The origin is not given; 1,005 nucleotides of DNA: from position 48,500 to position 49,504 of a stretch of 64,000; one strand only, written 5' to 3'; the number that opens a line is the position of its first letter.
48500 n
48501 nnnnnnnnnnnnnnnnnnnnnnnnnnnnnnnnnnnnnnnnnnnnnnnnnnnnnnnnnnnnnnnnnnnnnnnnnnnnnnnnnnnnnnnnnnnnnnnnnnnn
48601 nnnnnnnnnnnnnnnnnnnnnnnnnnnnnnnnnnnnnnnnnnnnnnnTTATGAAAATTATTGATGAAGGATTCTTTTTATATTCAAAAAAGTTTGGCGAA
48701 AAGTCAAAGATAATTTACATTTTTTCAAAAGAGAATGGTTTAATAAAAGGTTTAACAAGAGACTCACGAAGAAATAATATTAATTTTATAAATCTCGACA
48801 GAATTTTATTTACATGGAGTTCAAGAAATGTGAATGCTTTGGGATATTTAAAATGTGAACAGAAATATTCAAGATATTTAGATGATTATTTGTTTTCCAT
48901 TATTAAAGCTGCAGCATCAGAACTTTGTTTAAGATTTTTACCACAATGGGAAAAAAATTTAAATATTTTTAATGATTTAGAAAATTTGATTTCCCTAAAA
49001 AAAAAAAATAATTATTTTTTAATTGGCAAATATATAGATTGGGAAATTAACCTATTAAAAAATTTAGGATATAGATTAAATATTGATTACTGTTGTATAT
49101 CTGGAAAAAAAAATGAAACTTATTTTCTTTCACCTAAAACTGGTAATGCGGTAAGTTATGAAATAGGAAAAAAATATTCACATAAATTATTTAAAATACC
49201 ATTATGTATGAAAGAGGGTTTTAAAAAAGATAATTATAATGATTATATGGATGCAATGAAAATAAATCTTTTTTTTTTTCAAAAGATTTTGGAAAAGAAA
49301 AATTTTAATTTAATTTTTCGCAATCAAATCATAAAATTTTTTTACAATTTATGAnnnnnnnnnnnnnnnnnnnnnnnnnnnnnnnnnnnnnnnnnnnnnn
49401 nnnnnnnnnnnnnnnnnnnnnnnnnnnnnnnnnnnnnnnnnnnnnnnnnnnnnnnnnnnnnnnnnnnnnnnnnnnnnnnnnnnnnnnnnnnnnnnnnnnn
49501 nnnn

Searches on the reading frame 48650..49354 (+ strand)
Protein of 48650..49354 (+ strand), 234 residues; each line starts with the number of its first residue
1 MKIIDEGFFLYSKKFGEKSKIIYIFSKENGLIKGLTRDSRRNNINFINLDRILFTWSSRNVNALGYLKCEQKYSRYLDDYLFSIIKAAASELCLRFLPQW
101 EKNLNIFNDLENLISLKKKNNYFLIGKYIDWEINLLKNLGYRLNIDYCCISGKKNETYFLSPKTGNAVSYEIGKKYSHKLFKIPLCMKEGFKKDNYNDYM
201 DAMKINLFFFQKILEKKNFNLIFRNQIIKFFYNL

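Call 87: search_protein_families(library=pfam, proteins=[window:48650-49354:+], max_evalue=0.0001)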
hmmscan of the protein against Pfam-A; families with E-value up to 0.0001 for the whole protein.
window:48650-49354:+ (234 aa): 2 families
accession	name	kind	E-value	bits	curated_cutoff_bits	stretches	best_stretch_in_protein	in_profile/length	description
PF02565.21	RecO_C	-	1.4e-09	38.3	22.1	1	87-176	11-105/157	Recombination protein O C terminal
PF11967.14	RecO_N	-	8.9e-08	32.5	27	1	1-65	1-69/80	Recombination protein O N terminal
